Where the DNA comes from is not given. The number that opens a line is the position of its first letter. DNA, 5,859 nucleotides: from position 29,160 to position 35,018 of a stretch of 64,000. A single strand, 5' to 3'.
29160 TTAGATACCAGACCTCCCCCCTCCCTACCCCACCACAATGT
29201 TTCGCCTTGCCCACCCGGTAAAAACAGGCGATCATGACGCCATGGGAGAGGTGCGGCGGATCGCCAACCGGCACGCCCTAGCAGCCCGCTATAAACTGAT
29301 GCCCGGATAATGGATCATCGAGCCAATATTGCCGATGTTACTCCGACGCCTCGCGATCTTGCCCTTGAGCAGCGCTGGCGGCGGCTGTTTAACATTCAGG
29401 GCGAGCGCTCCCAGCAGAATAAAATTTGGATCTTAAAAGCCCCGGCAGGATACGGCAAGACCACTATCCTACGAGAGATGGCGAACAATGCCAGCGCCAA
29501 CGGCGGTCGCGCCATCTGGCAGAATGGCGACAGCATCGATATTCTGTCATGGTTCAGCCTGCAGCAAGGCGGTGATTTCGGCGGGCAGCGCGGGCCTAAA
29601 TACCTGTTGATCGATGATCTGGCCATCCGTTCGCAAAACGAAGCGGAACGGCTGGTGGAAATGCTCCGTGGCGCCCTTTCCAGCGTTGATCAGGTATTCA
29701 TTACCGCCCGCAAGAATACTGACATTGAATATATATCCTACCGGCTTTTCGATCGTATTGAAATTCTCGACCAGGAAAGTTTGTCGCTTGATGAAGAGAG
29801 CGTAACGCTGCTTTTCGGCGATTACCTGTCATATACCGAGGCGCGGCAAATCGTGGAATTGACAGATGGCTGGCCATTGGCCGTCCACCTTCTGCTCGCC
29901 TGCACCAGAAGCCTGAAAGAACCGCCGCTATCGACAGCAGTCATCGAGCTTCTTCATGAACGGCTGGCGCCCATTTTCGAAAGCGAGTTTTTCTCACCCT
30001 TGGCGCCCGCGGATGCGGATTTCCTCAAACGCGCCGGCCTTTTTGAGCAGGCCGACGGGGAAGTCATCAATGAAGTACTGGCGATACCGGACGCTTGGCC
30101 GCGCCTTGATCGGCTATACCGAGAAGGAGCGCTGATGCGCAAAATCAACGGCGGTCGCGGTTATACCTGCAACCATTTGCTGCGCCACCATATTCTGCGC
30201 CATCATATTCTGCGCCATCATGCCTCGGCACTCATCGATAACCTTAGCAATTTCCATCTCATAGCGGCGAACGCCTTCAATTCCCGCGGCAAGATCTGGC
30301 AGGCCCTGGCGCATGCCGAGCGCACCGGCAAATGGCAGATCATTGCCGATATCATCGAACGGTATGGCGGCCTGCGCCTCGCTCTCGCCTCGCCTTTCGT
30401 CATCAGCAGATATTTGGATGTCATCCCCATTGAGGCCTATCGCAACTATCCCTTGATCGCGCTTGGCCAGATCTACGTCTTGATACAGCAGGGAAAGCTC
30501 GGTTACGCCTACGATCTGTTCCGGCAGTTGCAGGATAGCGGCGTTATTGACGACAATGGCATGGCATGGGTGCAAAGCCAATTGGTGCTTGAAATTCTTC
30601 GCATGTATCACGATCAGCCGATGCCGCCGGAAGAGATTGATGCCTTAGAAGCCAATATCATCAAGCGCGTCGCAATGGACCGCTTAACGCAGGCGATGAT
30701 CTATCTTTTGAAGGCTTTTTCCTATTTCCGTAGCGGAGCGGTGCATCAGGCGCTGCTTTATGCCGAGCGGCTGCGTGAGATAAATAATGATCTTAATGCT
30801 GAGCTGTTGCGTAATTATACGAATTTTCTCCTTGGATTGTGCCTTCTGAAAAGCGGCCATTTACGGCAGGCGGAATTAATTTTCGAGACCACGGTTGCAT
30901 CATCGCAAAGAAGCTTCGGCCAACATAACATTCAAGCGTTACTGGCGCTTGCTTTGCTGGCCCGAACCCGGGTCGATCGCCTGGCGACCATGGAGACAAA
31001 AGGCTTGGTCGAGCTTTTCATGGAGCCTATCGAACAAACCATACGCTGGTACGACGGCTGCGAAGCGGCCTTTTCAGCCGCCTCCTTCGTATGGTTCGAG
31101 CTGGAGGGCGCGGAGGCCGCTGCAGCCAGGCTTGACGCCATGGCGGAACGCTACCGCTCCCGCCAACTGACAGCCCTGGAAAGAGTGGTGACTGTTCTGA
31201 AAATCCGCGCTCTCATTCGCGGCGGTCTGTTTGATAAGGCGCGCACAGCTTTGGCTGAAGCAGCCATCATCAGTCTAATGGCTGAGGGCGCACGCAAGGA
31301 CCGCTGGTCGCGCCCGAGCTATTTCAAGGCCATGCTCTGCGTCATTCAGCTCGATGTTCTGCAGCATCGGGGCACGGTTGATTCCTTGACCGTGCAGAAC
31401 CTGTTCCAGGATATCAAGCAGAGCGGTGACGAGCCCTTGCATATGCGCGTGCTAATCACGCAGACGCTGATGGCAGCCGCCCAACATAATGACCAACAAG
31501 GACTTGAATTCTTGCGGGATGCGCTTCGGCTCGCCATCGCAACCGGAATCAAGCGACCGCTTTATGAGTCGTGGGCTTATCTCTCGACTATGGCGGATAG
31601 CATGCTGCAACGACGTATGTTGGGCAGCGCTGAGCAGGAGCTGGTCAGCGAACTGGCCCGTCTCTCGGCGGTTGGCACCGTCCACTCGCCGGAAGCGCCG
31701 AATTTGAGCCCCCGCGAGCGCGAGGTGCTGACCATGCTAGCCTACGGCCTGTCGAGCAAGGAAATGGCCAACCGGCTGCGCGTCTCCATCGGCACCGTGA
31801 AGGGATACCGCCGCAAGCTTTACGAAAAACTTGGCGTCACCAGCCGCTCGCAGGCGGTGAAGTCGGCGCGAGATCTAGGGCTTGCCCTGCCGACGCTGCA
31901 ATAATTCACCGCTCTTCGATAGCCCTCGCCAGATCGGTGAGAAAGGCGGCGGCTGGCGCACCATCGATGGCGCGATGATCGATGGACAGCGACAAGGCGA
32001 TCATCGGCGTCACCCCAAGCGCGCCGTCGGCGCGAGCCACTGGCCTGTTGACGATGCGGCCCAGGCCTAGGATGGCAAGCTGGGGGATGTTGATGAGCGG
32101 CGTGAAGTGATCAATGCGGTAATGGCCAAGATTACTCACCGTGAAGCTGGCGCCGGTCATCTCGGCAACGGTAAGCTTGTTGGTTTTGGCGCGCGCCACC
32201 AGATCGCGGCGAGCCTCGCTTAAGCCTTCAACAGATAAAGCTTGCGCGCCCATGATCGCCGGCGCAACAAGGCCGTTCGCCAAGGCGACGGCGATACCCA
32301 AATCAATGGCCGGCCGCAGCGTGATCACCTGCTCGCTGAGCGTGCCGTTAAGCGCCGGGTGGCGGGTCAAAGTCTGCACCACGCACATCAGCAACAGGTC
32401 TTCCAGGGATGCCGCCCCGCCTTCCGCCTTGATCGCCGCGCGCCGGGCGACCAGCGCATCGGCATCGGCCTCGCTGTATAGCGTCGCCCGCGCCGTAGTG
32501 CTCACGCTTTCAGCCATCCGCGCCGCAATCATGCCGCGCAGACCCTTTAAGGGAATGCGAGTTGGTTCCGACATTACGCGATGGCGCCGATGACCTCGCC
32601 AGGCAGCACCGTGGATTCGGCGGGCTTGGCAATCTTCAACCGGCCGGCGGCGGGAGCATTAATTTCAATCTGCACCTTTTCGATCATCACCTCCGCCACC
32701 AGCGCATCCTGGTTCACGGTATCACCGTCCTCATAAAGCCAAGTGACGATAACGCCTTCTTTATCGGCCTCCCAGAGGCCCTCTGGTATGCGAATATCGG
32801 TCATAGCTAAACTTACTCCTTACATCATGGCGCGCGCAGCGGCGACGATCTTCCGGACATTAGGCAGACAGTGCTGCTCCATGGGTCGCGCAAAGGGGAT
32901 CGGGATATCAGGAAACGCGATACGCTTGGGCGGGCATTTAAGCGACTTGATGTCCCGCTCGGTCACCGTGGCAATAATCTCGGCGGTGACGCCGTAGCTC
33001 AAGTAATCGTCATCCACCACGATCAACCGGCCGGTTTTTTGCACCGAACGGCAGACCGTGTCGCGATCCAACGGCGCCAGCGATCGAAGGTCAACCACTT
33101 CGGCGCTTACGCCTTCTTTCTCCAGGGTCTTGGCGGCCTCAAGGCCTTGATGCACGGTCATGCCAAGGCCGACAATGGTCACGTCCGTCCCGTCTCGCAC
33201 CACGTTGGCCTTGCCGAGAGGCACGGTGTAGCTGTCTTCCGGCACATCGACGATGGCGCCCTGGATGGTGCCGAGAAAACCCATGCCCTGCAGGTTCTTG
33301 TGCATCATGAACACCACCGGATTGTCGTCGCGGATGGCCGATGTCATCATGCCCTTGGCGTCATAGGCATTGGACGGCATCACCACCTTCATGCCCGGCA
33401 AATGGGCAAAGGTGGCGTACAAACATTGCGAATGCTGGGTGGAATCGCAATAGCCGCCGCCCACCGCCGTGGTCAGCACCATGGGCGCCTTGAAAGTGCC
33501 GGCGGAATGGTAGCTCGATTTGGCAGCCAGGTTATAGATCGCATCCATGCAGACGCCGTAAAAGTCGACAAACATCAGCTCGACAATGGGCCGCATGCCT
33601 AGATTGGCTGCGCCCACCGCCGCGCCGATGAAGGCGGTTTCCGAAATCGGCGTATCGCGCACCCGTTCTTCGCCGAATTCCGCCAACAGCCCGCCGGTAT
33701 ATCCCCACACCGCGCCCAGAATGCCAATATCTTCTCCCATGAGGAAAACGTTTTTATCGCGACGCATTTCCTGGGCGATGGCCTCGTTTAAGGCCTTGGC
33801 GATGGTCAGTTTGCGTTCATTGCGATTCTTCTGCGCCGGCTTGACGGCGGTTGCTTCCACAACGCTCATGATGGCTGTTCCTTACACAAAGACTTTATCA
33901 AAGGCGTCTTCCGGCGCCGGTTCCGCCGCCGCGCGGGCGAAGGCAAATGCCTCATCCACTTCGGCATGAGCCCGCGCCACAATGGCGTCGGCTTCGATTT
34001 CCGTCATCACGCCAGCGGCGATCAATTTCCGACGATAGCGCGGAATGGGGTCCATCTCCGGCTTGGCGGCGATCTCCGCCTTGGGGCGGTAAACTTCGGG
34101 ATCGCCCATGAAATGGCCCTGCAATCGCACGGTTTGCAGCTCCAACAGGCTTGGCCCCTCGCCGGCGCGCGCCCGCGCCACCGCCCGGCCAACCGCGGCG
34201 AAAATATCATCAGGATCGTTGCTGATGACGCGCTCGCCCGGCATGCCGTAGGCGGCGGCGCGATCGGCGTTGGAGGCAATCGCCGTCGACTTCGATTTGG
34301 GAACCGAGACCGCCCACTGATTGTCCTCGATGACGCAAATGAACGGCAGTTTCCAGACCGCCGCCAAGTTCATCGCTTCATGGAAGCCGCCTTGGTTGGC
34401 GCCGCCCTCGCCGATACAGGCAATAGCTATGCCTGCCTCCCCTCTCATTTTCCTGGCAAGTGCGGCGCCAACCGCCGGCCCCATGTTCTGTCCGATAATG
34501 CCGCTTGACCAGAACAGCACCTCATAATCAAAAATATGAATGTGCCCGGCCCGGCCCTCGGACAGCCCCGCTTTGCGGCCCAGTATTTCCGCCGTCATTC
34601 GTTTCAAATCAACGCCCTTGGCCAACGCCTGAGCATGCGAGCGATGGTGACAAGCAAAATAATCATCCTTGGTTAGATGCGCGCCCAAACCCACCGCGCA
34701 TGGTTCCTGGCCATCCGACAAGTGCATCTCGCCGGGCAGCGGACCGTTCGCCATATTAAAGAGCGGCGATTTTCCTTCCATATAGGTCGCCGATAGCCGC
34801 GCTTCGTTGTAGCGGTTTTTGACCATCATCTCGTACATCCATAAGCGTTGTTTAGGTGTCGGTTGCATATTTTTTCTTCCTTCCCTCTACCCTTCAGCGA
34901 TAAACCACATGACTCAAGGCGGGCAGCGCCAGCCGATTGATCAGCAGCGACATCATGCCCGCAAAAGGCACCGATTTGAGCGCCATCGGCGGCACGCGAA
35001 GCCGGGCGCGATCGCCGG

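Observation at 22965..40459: Two paralogous, convergent cassettes: TBDR - Rieske oxygenase - RidA - E1 alpha/beta - lipoyl protein, bracketed by LAL regulators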

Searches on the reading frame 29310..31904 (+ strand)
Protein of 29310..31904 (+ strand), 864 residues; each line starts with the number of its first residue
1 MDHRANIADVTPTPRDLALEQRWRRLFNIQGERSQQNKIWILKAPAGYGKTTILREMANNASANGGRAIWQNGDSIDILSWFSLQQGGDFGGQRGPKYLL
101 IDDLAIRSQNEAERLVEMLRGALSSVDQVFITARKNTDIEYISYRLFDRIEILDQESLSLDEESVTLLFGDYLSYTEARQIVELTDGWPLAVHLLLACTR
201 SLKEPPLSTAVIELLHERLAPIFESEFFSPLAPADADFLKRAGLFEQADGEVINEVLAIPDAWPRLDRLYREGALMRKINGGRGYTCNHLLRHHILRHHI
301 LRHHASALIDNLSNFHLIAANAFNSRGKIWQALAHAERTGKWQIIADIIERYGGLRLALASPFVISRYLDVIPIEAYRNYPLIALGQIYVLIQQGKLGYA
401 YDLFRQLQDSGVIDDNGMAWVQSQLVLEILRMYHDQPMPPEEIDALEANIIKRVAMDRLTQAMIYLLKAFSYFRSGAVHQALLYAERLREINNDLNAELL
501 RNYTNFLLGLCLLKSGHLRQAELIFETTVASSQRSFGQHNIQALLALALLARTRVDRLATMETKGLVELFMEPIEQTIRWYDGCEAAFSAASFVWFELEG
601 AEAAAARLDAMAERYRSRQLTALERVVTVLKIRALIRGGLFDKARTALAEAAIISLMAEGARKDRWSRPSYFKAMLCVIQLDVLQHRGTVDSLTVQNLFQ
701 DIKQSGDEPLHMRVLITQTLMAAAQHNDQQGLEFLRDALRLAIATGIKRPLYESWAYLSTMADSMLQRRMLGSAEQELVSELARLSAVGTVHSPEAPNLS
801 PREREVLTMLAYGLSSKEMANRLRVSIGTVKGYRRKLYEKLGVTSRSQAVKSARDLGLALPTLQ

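Call 3: search_protein_families(library=pfam, proteins=[window:29310-31904:+])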
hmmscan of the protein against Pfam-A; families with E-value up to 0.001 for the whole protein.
window:29310-31904:+ (864 aa): 3 families
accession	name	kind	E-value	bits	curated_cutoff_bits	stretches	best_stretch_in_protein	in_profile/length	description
PF00196.25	GerE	-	9.4e-17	60.8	23.5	1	798-852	2-56/57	Bacterial regulatory proteins, luxR family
PF25199.1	nSTAND_NTPase5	-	6.6e-10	39.4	34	1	19-137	24-135/145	Novel STAND NTPase 5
PF08281.18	Sigma70_r4_2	-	4.6e-06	26.6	25.7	1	799-835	11-48/54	Sigma-70, region 4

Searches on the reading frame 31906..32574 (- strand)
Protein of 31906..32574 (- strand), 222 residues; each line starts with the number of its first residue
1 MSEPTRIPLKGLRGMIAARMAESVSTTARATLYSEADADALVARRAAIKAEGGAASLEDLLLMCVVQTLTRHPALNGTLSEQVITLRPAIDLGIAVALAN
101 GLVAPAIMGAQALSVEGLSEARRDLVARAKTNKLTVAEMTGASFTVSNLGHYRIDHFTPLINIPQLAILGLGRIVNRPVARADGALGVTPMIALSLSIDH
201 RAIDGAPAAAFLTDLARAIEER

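Call 4: search_protein_families(library=pfam, proteins=[window:31906-32574:-])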
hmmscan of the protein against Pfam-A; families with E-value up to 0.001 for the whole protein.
window:31906-32574:- (222 aa): 1 family
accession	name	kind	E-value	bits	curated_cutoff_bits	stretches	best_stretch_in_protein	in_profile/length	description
PF00198.28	2-oxoacid_dh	-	7.2e-64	215.8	23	1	3-221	3-226/232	2-oxoacid dehydrogenases acyltransferase (catalytic domain)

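Call 9: search_protein_families(library=ncbifam, proteins=[window:31906-32574:-], max_evalue=0.00001)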
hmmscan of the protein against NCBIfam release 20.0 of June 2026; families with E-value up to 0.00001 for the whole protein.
window:31906-32574:- (222 aa): 9 families
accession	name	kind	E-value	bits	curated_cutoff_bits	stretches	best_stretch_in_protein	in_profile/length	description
TIGR01349.1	PDHac_trf_mito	equivalog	2.8e-45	155.3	445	1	5-221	210-431/437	pyruvate dehydrogenase complex dihydrolipoamide acetyltransferase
NF011416.0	PRK14843.1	equivalog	1.9e-43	148.7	429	1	5-221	119-341/347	dihydrolipoamide acetyltransferase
NF008814.0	PRK11854.1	equivalog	7.3e-43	146.9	722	1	9-220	412-630/637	pyruvate dehydrogenase complex dihydrolipoyllysine-residue acetyltransferase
TIGR01347.1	sucB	equivalog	1.9e-41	142.6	378.65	1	5-221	176-396/404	dihydrolipoyllysine-residue succinyltransferase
NF004309.0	PRK05704.1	equivalog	2.7e-38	132.4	449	1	5-221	180-400/408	2-oxoglutarate dehydrogenase complex dihydrolipoyllysine-residue succinyltransferase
TIGR02927.1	SucB_Actino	equivalog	1.5e-36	126.4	423.45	1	11-221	349-570/579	2-oxoglutarate dehydrogenase, E2 component, dihydrolipoamide succinyltransferase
TIGR01348.1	PDHac_trf_long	equivalog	2.8e-35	121.9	552.1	1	7-220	360-580/587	dihydrolipoyllysine-residue acetyltransferase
NF008815.0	PRK11857.1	equivalog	3.8e-24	85.7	378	1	7-217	81-297/308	dihydrolipoamide acetyltransferase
NF008907.0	PRK12270.1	equivalog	1.6e-19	69.3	878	1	3-219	127-361/1241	multifunctional oxoglutarate decarboxylase/oxoglutarate dehydrogenase thiamine pyrophosphate-binding subunit/dihydrolipoyllysine-residue suc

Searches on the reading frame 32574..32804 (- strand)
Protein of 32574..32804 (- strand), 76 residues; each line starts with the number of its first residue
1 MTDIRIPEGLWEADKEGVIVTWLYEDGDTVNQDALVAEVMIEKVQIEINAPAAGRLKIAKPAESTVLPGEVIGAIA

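Call 4: search_protein_families(library=pfam, proteins=[window:32574-32804:-])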
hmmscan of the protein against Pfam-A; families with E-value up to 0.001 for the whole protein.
window:32574-32804:- (76 aa): 2 families
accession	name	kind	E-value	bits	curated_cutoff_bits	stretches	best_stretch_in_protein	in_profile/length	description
PF00364.28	Biotin_lipoyl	-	1.5e-11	44.4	22.1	1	14-75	12-73/73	Biotin-requiring enzyme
PF13533.13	Biotin_lipoyl_2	-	0.00088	19.5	29.8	0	13-32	5-24/32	Biotin-lipoyl like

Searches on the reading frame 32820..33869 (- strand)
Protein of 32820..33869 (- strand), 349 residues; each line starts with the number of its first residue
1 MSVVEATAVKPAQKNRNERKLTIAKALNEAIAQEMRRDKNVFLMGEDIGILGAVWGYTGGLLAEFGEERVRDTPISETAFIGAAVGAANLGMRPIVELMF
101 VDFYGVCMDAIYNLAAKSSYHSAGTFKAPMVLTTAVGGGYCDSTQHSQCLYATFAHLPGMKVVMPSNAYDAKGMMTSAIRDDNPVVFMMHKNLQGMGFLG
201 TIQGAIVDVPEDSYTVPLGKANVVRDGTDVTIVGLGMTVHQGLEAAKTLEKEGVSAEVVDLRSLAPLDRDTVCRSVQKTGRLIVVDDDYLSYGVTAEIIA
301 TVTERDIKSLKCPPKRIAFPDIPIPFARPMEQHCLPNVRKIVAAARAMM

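Call 4: search_protein_families(library=pfam, proteins=[window:32820-33869:-])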
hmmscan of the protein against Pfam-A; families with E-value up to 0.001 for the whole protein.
window:32820-33869:- (349 aa): 3 families
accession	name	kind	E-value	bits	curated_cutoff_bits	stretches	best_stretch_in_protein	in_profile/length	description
PF02779.29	Transket_pyr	-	1.6e-39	135.8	27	1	20-193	2-171/174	Transketolase, pyrimidine binding domain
PF02780.25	Transketolase_C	-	2.3e-37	128.1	25.9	1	219-341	1-124/124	Transketolase, C-terminal domain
PF22613.1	Transketolase_C_1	-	0.00015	22.4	27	1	226-271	10-55/113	Transketolase-like TK C-terminal domain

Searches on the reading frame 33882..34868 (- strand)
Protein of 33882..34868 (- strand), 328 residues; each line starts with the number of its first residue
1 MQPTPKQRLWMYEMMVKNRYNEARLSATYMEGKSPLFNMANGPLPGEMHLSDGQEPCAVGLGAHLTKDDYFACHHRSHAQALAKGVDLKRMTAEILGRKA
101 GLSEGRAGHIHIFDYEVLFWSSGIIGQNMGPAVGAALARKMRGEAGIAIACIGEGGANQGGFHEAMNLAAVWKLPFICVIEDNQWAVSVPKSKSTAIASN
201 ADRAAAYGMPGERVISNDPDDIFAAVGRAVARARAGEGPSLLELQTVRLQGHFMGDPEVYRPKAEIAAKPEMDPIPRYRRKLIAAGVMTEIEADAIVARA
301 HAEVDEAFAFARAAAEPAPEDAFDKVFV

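Call 4: search_protein_families(library=pfam, proteins=[window:33882-34868:-])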
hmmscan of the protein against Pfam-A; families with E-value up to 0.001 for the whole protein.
window:33882-34868:- (328 aa): 3 families
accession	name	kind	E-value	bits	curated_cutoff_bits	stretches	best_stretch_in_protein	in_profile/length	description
PF00676.26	E1_dh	-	2e-70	237.6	22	1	46-319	24-299/300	Dehydrogenase E1 component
PF13292.11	DXP_synthase_N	-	9.4e-07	28.8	21.2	1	126-188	114-176/274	1-deoxy-D-xylulose-5-phosphate synthase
PF00456.26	Transketolase_N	-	2e-06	27.5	22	1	107-247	96-244/334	Transketolase, thiamine diphosphate binding domain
